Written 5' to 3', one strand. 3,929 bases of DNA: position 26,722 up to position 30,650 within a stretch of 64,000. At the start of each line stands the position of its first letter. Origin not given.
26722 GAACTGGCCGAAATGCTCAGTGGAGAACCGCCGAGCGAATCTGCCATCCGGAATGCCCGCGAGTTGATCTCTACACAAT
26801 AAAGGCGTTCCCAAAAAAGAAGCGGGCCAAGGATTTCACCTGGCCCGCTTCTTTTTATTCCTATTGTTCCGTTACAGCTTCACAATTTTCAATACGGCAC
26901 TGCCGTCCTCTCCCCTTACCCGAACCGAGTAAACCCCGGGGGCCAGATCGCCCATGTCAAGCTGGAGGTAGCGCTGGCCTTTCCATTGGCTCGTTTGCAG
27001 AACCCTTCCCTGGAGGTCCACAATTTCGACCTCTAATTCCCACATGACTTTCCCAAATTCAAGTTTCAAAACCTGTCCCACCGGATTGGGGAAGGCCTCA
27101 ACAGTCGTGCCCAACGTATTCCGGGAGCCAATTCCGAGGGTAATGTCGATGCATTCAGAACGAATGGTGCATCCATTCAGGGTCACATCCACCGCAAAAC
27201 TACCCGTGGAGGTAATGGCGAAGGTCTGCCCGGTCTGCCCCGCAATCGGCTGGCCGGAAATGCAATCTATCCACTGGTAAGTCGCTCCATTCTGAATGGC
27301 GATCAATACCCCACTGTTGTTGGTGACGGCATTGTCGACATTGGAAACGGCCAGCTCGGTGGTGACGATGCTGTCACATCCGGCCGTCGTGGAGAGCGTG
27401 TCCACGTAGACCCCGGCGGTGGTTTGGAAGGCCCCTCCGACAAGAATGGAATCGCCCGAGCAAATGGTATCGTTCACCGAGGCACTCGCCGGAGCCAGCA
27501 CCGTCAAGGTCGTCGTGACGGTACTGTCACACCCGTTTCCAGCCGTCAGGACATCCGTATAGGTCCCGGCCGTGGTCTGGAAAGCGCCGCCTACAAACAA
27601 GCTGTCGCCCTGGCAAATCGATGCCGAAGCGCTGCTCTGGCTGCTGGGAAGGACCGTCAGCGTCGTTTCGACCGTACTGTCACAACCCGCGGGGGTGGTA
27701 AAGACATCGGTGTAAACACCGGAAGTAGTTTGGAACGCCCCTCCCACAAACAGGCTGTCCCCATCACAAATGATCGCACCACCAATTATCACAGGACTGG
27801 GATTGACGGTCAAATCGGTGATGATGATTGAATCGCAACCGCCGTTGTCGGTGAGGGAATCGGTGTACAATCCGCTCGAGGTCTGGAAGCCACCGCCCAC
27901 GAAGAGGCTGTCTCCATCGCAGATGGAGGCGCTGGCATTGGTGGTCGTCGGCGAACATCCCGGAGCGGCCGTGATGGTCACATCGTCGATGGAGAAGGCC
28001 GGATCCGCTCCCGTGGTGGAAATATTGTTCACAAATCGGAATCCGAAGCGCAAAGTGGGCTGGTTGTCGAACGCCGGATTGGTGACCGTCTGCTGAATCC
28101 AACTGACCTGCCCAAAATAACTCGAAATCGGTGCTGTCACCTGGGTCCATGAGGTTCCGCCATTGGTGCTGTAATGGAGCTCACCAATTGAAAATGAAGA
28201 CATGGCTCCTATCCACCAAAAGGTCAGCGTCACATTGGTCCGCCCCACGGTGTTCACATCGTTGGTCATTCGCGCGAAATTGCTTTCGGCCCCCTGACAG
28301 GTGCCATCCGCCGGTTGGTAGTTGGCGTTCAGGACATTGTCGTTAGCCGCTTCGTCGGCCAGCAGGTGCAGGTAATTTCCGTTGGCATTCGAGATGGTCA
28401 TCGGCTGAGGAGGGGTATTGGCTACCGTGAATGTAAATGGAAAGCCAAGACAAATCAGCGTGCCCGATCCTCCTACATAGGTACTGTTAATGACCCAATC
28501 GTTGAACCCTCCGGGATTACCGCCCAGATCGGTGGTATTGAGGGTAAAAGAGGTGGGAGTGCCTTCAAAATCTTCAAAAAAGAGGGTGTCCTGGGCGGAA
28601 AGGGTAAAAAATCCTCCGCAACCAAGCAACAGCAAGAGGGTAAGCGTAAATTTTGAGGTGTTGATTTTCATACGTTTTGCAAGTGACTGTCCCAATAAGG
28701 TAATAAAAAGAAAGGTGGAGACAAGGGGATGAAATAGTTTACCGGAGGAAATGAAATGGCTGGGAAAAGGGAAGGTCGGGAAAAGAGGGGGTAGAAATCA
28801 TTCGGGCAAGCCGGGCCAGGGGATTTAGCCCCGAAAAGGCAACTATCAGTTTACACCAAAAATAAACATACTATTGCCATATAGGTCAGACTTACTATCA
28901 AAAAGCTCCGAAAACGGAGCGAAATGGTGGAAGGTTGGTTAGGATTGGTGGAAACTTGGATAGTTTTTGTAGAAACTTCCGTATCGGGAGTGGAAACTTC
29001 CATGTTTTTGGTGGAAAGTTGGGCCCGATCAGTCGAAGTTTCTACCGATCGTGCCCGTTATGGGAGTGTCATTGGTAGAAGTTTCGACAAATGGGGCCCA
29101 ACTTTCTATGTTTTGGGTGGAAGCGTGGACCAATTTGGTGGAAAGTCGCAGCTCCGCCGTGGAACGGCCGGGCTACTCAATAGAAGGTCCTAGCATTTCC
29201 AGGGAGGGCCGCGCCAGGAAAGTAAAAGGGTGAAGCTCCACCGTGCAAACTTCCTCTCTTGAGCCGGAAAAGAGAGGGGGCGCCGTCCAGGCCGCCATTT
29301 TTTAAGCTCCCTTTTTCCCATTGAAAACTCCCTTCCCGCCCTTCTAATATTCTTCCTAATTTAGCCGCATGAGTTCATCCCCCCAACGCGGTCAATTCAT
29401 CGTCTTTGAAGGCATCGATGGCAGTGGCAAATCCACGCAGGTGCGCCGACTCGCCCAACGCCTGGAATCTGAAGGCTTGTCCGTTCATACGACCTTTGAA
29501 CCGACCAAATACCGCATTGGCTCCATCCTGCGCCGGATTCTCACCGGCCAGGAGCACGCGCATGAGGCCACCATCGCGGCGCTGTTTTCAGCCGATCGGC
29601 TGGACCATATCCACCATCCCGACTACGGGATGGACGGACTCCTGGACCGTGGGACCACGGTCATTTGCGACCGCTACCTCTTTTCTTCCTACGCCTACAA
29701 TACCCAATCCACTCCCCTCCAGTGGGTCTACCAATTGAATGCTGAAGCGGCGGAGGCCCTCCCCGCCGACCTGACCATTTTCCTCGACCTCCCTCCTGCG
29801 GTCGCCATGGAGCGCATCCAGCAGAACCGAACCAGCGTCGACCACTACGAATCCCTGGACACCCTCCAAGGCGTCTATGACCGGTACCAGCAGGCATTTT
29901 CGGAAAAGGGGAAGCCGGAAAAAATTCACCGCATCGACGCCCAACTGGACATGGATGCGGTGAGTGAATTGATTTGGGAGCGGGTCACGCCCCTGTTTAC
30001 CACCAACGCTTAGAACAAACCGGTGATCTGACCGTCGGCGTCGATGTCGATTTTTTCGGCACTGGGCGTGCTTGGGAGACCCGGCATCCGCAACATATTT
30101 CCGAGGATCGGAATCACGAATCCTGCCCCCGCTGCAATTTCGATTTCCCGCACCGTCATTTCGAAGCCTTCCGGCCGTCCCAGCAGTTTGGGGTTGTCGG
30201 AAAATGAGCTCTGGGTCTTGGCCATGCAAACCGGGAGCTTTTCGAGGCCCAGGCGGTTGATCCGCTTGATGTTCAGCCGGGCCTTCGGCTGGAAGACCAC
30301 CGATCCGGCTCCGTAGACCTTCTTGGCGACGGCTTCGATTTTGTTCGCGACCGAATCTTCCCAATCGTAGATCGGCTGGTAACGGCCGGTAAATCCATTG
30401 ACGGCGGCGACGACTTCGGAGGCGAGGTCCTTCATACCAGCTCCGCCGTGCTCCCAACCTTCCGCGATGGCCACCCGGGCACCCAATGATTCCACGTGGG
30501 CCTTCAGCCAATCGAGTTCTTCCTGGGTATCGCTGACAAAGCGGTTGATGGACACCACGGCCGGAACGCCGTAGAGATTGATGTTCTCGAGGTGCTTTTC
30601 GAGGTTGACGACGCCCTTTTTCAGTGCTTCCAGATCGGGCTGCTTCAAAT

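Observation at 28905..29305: Strictly 21-bp-phased array of about 13 GT(G/A/C)GAA-core units in the divergent intergenic region upstream of tmk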

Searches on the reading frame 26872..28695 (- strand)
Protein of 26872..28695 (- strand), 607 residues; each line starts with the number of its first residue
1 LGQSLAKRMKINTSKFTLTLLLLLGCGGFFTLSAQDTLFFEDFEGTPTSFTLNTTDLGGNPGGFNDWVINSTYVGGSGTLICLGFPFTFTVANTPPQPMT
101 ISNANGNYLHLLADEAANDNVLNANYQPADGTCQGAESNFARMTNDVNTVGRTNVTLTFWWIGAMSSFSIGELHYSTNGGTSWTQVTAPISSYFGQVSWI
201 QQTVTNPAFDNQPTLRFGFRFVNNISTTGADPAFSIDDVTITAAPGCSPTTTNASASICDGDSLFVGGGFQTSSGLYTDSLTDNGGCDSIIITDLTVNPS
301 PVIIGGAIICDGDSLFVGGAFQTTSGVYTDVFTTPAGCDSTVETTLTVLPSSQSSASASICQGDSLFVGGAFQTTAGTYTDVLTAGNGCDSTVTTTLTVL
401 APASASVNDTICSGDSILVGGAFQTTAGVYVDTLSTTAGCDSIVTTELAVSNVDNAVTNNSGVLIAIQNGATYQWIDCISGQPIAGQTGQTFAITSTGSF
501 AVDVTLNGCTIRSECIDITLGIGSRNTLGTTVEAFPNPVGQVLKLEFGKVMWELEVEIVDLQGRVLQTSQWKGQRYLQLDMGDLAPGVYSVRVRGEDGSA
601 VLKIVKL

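Call 8: search_protein_families(library=pfam, proteins=[window:26872-28695:-])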
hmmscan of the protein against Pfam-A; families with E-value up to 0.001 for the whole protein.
window:26872-28695:- (607 aa): 2 families
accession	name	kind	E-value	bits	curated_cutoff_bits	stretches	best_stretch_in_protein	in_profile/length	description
PF18962.6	Por_Secre_tail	-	1.2e-08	35.5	27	1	535-605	2-74/75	Secretion system C-terminal sorting domain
PF21471.3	Reelin_subrepeat-B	-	0.00054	20.2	27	0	172-241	61-126/127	Reelin subrepeat B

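Call 66: find_homologous_proteins(query=window:26875-28671:-, max_evalue=1e-30)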
Query window:26875-28671:- (599 aa): 1302 proteins with E <= 1e-30 among 8000 candidates; the best 120 are listed.
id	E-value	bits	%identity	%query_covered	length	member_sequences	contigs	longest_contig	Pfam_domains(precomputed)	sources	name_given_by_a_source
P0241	0.0e+0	1326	100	100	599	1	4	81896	PF18962.8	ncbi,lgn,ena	-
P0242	3.7e-288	975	51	33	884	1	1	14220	PF13585.13,PF26034.1,PF16557.12,PF18911.7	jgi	jgi:gliding motility-associated-like protein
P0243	4.8e-265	899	40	42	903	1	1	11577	PF18962.8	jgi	jgi:hypothetical protein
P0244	1.3e-259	881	52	33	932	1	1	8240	PF07151.20,PF26084.1,PF04129.19,PF08748.18,PF00263.27,PF24291.2,PF23284.3,PF09134.17,PF17888.8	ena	-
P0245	7.3e-257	872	44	39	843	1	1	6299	PF07532.18,PF15714.12,PF19792.5,PF14460.12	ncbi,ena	-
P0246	3.4e-241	820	44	34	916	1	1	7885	PF13585.13,PF14460.12,PF04266.21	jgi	jgi:hypothetical protein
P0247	2.5e-227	774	49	33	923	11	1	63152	PF21437.4,PF13585.13,PF18911.7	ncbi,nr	ncbi:MAG: gliding motility-associated C-terminal domain-containing protein, partial [Crocinitomicace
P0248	3.5e-223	760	59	99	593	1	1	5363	PF18962.8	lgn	-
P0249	2.7e-218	744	51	33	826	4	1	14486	PF13585.13,PF16557.12,PF18911.7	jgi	jgi:gliding motility-associated-like protein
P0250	1.3e-217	742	49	33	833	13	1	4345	PF21437.4,PF00801.27,PF13585.13,PF18911.7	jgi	jgi:gliding motility-associated-like protein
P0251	1.0e-204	699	56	96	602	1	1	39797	PF18962.8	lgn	-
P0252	1.6e-191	656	51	33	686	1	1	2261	PF13585.13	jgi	jgi:gliding motility-associated-like protein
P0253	5.0e-186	638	50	38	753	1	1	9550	-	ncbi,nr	ncbi:MAG: hypothetical protein SH857_09060, partial [Chitinophagales bacterium]|nr:hypothetical prot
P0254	2.7e-183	629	52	95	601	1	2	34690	PF18962.8,PF21471.4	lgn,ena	-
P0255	5.4e-178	611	50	98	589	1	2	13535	PF18962.8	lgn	-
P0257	3.1e-177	609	49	99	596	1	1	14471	PF18962.8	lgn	-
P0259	6.9e-177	608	49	99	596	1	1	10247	PF18962.8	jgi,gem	-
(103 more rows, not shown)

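Call 67: find_encoding_contigs(protein=P0251, flank=6000, max_places=1)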
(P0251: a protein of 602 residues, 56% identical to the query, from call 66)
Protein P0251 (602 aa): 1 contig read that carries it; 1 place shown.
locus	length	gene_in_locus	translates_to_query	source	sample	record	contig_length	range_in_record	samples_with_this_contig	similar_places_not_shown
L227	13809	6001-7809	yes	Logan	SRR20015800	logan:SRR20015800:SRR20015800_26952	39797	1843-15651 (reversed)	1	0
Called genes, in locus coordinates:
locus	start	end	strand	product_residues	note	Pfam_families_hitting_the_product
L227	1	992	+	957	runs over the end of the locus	PF07494:Reg_prop (faint), PF06580:His_kinase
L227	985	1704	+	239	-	PF00072:Response_reg, PF04397:LytTR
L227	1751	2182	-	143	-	PF08327:AHSA1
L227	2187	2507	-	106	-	-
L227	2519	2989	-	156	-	PF05163:DinB (weak), PF12867:DinB_2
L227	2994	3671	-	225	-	PF09365:DUF2461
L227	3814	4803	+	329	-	PF01965:DJ-1_PfpI, PF00165:HTH_AraC, PF12833:HTH_18, PF00165:HTH_AraC (weak)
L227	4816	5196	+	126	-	PF00903:Glyoxalase, PF12681:Glyoxalase_2, PF22677:Ble-like_N (faint)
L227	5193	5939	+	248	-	PF13489:Methyltransf_23, PF13847:Methyltransf_31, PF08241:Methyltransf_11, PF08242:Methyltransf_12, PF13649:Methyltransf_25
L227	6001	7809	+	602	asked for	PF18962:Por_Secre_tail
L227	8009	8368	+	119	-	-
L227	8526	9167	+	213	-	PF02223:Thymidylate_kin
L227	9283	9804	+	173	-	PF00499:Oxidored_q3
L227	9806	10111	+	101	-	PF00420:Oxidored_q2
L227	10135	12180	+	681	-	PF00662:Proton_antipo_N, PF00361:Proton_antipo_M, PF01010:Proton_antipo_C (faint)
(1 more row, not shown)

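Call 68: find_encoding_contigs(protein=P0259, flank=6000, max_places=1)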
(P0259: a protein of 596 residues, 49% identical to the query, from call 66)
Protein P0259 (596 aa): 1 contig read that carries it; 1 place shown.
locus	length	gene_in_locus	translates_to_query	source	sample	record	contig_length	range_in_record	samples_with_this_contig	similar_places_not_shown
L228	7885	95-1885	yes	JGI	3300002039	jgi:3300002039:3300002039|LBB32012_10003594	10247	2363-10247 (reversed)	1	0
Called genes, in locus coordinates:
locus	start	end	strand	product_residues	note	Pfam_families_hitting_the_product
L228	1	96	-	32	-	?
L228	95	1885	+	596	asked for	PF18962:Por_Secre_tail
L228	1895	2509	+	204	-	PF01712:dNK (weak), PF02223:Thymidylate_kin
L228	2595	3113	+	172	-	PF00499:Oxidored_q3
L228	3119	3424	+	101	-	PF00420:Oxidored_q2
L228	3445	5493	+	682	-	PF00662:Proton_antipo_N, PF00361:Proton_antipo_M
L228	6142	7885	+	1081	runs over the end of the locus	PF05170:AsmA, PF05359:DUF748, PF01442:Apolipoprotein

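Call 69: find_encoding_contigs(protein=P0257, flank=6000, max_places=1)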
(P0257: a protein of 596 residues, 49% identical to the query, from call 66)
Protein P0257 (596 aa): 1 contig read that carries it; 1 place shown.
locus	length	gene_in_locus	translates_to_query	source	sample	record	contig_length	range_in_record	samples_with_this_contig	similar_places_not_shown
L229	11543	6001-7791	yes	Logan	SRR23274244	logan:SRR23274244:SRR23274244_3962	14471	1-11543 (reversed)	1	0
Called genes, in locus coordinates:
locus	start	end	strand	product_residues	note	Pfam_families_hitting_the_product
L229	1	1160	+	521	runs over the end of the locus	PF05222:AlaDh_PNT_N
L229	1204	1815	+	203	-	-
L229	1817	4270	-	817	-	PF17764:PriA_3primeBD, PF04851:ResIII, PF00270:DEAD, PF18319:Zn_ribbon_PriA, PF00271:Helicase_C (weak), PF18074:PriA_C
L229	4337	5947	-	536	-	PF04389:Peptidase_M28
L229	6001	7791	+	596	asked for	PF18962:Por_Secre_tail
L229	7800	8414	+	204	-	PF02223:Thymidylate_kin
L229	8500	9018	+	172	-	PF00499:Oxidored_q3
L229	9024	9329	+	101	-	PF00420:Oxidored_q2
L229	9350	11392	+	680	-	PF00662:Proton_antipo_N, PF00361:Proton_antipo_M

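Call 81: find_encoding_contigs(protein=P0241, flank=3000, max_places=10)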
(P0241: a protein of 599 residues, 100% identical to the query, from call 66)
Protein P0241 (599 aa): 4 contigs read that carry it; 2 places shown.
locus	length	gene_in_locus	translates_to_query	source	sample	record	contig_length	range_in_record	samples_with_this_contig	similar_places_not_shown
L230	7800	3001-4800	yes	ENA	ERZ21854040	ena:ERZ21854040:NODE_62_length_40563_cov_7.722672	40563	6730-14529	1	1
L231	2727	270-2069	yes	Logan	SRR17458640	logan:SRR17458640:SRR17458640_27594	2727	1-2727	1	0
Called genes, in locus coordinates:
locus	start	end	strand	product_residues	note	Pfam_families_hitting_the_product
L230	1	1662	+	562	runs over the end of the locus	PF01268:FTHFS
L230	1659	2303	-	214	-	PF01712:dNK (weak), PF02223:Thymidylate_kin, PF13207:AAA_17 (faint)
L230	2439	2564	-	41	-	-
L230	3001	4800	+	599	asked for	PF18962:Por_Secre_tail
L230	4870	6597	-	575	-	PF02463:SMC_N, PF13175:AAA_15 (weak), PF13476:AAA_23, PF13304:AAA_21 (faint), PF01017:STAT_alpha (faint)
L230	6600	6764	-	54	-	-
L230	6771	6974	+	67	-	-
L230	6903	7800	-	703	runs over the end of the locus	-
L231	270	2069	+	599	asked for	PF18962:Por_Secre_tail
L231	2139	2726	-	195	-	?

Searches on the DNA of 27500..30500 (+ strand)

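Call 5: search_rna_families(source=window, start=27500, end=30500, threshold=evalue, max_evalue=10)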
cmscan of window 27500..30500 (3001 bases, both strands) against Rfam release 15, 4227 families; matches with E-value up to 10: 2.
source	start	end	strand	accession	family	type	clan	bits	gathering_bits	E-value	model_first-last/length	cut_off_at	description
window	29022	29098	+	RF00729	mir-278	Gene; miRNA;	-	19.5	55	0.35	1-75/75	no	mir-278 microRNA precursor family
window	28899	28925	-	RF04001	mir-7918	Gene; miRNA;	-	19.4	80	1.2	1-58/58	no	mir-7918 microRNA precursor family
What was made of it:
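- On Known structured RNA (Rfam 15): The best hits are two miRNA models at 19 bits with E of 0.35-1.2 (call 5).
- There is no Rfam match, even at E <= 10 (call 5).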

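Call 37: search_dna_similar(query=window:28900-29310:+, collection=plasmids, mode=distant, max_evalue=0.01)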
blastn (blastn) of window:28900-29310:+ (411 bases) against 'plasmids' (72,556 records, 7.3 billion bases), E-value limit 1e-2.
No match.
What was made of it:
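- On Iteron-type replication origin (Rep_3-like): No plasmid match (call 37).
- Closest known: Plasmid and phage iterons. Different: blastn against 72,556 plasmids finds nothing (call 37).
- There is no plasmid match (call 37).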

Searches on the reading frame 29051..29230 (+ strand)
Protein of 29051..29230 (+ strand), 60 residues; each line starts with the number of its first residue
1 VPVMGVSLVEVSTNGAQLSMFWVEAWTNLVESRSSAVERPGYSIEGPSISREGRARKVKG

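Call 76: search_protein_representatives(protein=window:29051-29230:+)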
Query: 60 residues. Proteins with E-value up to 0.001 (for the whole library): 4; up to 1e-10: 0; up to 1e-30: 0. The best 4 are listed.
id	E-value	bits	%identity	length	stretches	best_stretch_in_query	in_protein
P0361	7.5e-07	44.7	43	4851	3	33-57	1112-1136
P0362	2.9e-05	39.7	28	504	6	18-44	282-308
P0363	1.3e-04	37.7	39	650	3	8-32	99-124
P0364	6.0e-04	35.6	28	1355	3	23-57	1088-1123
